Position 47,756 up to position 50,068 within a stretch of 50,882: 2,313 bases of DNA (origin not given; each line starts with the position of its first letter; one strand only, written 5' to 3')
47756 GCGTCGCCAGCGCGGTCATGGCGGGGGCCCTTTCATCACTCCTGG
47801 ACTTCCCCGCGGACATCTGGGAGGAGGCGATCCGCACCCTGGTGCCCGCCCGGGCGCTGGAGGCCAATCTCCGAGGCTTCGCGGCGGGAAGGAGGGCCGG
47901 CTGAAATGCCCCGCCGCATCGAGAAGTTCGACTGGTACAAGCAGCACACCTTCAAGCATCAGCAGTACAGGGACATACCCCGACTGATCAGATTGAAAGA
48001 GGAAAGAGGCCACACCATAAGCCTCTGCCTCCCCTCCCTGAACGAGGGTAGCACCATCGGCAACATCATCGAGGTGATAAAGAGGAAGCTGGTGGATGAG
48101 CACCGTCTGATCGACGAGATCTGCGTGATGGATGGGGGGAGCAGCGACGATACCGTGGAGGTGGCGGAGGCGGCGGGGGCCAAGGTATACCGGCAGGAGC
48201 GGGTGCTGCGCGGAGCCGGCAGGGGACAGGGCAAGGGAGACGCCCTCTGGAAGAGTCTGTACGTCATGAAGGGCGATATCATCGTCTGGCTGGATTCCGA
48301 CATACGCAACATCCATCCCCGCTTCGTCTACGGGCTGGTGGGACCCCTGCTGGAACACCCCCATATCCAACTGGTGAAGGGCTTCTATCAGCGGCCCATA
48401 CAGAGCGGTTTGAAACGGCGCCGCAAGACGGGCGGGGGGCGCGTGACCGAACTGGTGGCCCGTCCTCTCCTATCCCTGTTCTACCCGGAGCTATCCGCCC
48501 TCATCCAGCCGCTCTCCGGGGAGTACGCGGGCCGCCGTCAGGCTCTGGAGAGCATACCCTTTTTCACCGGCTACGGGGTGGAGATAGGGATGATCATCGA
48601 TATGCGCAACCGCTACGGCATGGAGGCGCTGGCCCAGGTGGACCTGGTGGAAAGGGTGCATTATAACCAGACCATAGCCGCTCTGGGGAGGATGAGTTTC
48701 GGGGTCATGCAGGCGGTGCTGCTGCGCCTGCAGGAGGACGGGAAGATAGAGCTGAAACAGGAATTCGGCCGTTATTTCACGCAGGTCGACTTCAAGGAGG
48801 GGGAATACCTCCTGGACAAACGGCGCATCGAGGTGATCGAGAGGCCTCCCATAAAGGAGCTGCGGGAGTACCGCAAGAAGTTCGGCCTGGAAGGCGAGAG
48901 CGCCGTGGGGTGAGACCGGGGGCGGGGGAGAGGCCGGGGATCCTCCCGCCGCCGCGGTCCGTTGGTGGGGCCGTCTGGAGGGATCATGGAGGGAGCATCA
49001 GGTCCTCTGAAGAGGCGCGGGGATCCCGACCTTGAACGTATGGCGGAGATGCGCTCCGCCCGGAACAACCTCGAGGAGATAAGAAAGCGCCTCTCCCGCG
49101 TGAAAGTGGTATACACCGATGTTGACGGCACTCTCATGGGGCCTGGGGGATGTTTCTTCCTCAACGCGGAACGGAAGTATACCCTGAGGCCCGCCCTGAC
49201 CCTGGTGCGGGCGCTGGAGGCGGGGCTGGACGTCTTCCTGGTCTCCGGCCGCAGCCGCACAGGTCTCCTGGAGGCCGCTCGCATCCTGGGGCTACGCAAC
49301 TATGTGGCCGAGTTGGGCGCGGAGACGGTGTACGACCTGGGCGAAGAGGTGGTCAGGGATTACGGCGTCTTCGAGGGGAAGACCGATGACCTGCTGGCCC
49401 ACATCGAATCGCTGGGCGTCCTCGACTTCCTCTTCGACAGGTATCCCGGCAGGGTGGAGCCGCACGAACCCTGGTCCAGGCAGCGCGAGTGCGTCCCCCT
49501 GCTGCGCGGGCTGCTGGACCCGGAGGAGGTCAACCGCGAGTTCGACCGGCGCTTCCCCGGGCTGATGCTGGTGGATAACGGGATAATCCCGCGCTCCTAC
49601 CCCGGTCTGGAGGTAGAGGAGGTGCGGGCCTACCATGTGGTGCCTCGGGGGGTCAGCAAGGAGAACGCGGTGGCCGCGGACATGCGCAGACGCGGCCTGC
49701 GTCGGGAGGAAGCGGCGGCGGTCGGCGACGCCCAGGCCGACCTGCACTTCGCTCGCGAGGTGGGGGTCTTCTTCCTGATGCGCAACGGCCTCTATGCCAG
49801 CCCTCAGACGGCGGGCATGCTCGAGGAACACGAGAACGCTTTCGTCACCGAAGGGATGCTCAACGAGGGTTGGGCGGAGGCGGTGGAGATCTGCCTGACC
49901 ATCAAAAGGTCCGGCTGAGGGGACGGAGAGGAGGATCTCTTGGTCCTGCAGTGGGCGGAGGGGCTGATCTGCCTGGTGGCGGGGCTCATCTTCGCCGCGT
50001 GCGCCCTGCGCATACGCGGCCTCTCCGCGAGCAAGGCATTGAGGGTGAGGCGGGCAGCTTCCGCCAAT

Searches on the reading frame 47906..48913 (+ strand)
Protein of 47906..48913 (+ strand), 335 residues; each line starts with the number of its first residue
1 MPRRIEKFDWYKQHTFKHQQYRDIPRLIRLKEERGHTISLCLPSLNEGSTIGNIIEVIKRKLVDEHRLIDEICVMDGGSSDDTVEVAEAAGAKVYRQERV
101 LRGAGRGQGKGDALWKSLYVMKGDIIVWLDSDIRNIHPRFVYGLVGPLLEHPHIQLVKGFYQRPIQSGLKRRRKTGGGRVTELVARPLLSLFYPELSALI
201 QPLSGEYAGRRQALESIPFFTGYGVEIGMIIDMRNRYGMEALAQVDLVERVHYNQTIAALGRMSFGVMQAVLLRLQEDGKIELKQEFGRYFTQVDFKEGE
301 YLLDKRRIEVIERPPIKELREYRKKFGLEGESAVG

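Call 22: search_protein_families(library=pfam, proteins=[window:47906-48913:+], max_evalue=0.001)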
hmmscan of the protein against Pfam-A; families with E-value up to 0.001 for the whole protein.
window:47906-48913:+ (335 aa): 1 family
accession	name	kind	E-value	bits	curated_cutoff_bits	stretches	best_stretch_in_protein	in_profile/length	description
PF00535.33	Glycos_transf_2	-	5.4e-14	52.9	23.3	1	39-183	1-132/168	Glycosyl transferase family 2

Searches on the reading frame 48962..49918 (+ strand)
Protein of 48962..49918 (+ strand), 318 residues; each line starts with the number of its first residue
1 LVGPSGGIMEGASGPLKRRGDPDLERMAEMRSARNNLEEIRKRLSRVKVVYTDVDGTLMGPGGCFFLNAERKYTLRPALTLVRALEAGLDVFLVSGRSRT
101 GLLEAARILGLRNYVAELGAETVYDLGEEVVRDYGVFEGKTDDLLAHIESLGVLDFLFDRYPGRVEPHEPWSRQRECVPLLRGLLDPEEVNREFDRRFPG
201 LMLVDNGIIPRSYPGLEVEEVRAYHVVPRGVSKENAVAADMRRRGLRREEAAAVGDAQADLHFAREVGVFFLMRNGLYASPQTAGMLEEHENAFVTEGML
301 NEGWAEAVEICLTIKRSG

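Call 22: search_protein_families(library=pfam, proteins=[window:48962-49918:+], max_evalue=0.001)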
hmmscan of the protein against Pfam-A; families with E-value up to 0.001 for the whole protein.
window:48962-49918:+ (318 aa): 1 family
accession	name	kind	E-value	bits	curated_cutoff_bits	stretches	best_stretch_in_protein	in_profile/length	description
PF08282.18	Hydrolase_3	-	4.8e-10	40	20.9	1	224-276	179-231/255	haloacid dehalogenase-like hydrolase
